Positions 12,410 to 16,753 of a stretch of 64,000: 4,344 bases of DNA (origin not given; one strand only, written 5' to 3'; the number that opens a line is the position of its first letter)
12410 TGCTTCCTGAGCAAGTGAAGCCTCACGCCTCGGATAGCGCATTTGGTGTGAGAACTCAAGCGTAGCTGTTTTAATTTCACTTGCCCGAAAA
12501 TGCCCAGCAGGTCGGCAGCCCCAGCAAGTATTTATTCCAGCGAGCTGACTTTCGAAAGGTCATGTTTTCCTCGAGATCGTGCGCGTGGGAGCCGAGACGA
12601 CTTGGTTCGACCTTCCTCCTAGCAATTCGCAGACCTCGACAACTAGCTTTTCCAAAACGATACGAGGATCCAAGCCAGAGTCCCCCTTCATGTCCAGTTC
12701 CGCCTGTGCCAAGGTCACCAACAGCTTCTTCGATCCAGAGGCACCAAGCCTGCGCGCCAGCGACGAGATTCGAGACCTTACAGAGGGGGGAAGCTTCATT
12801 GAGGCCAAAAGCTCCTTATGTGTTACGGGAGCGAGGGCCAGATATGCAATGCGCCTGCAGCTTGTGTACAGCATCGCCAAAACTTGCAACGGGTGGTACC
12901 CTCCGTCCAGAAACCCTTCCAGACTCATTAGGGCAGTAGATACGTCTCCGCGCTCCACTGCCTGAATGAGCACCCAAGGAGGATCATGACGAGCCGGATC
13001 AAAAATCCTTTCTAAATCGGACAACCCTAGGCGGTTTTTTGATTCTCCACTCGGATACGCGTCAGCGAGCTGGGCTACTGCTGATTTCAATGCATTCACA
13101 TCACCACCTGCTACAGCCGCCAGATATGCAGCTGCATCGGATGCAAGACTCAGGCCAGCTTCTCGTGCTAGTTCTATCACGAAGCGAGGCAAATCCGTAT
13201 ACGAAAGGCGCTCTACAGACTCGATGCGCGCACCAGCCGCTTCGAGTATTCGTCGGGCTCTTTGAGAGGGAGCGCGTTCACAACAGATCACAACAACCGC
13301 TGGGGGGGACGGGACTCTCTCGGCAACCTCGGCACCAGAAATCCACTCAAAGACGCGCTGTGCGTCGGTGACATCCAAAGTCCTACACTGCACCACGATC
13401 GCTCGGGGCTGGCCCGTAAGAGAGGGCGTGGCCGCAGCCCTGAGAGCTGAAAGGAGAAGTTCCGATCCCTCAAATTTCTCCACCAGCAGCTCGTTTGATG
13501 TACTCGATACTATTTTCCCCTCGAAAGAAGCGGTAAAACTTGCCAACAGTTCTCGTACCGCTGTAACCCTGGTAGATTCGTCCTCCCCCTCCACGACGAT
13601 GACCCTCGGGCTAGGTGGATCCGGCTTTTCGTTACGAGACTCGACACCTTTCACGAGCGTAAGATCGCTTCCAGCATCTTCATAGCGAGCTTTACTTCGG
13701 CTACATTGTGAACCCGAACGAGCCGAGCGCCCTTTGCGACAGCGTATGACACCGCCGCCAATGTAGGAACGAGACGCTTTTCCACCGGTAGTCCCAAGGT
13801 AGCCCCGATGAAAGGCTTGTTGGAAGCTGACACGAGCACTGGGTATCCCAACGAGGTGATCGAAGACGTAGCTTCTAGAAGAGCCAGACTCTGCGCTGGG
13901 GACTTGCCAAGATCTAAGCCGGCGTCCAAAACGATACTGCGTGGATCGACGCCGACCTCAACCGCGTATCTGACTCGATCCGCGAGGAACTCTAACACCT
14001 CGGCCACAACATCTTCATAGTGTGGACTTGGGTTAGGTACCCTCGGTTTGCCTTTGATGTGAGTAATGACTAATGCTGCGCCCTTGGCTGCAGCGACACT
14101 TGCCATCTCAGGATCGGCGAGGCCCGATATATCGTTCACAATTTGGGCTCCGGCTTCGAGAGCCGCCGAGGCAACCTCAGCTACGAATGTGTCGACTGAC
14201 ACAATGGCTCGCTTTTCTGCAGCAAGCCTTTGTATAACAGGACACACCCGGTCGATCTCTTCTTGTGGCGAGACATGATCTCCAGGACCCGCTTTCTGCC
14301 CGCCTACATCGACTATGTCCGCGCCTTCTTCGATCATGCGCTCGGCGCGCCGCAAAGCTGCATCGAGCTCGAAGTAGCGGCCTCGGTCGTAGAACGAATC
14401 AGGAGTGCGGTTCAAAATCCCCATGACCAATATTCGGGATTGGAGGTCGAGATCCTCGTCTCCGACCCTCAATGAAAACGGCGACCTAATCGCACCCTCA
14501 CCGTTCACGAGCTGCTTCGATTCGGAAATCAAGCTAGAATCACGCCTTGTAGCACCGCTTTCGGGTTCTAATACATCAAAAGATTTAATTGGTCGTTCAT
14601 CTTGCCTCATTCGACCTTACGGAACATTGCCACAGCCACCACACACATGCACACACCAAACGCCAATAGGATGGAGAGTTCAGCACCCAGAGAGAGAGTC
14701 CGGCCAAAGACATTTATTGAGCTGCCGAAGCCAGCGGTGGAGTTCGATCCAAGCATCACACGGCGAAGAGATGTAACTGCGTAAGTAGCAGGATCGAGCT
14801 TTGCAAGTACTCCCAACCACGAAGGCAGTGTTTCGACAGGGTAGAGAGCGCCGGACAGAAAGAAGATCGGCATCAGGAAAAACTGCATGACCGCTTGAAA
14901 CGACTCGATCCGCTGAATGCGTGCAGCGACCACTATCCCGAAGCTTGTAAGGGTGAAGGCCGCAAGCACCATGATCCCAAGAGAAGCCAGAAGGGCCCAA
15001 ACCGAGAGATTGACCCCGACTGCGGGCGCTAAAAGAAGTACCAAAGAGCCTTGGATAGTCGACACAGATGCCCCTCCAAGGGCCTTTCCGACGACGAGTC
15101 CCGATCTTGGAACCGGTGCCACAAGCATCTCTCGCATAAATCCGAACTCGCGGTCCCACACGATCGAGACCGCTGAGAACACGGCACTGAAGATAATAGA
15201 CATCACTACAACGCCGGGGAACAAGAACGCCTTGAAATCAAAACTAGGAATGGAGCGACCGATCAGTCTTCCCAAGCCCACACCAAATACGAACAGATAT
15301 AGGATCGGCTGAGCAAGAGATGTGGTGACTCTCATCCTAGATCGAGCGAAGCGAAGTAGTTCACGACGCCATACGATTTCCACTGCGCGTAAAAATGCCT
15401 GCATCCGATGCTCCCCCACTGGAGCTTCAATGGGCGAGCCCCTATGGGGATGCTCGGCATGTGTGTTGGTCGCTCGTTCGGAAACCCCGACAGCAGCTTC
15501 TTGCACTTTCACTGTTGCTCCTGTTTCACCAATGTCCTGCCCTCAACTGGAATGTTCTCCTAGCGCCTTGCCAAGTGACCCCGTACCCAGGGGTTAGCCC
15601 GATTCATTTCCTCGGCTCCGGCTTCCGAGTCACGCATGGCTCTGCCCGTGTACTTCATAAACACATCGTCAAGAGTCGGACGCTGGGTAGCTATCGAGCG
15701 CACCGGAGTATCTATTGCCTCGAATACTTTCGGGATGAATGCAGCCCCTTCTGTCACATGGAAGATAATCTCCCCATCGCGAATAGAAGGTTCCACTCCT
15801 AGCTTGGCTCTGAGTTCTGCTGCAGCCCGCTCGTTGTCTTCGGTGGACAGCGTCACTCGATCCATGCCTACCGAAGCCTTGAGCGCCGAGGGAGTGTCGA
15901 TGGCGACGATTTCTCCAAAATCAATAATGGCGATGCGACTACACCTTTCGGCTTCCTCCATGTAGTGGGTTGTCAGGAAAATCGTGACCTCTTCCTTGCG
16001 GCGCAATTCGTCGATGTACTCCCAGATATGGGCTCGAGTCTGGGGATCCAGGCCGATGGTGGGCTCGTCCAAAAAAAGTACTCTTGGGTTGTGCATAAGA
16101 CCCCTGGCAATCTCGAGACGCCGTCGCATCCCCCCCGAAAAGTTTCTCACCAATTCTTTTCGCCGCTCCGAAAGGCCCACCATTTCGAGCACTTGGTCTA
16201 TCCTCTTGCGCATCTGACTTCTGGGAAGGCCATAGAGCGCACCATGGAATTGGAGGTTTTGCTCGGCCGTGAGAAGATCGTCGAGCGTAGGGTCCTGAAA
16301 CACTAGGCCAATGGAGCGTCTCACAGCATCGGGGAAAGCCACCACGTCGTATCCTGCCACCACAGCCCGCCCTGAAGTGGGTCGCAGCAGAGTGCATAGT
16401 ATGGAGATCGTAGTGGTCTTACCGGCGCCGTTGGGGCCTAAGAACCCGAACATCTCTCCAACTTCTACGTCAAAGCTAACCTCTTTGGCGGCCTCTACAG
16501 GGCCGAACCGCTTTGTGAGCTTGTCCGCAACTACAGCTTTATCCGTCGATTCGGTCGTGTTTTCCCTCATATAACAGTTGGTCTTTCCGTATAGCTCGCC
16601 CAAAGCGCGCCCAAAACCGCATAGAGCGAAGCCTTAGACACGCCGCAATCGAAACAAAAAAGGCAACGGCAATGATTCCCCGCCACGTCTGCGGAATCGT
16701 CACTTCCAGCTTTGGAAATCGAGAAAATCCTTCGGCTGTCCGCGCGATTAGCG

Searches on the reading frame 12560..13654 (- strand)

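Call 6: search_protein_families(library=pfam, proteins=[window:12560-13654:-], max_evalue=0.001)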
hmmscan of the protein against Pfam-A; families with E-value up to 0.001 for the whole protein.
window:12560-13654:- (364 aa): 2 families
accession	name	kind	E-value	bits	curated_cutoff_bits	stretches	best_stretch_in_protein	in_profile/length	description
PF21694.2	DNA_pol3_delta_C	-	0.00024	21.5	27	1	229-340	7-120/121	DNA polymerase III delta subunit, C-terminal domain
PF12169.13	DNA_pol3_gamma3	-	0.00095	19.4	24.4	0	228-305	20-93/143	DNA polymerase III subunits gamma and tau domain III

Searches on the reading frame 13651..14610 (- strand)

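Call 6: search_protein_families(library=pfam, proteins=[window:13651-14610:-], max_evalue=0.001)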
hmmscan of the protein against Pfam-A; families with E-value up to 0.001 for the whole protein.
window:13651-14610:- (319 aa): 1 family
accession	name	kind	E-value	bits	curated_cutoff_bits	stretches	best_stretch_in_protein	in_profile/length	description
PF00809.28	Pterin_bind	-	1.2e-75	254.7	25.5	1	63-301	1-244/244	Pterin binding enzyme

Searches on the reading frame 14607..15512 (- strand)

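Call 6: search_protein_families(library=pfam, proteins=[window:14607-15512:-], max_evalue=0.001)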
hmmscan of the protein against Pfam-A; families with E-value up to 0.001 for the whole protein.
window:14607-15512:- (301 aa): 3 families
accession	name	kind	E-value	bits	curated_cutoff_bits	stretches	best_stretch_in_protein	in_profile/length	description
PF01061.29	ABC2_membrane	-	3.4e-35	121.9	26.9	1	44-253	3-210/211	ABC-2 type transporter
PF12698.13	ABC2_membrane_3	-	1.2e-17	64.5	31.6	1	92-294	159-346/347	ABC-2 family transporter protein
PF12679.13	ABC2_membrane_2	-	7.1e-07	29.2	27.2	1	107-299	80-280/283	ABC-2 family transporter protein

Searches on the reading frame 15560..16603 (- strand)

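Call 6: search_protein_families(library=pfam, proteins=[window:15560-16603:-], max_evalue=0.001)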
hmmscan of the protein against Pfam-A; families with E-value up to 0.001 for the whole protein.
window:15560-16603:- (347 aa): 4 families
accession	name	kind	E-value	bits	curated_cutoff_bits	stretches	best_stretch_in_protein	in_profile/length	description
PF00005.33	ABC_tran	-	3.1e-33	115.7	25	1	40-182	2-136/137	ABC transporter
PF13304.12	AAA_21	-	1.7e-10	41.9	27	1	145-213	228-298/304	AAA domain, putative AbiEii toxin, Type IV TA system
PF13732.12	DrrA1-3_C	-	2.3e-07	31.9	27.4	1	237-319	2-81/81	ATP-binding protein DrrA1-3-like, C-terminal domain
PF13175.12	AAA_15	-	0.00017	21.8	32.1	0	172-213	328-369/374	AAA ATPase domain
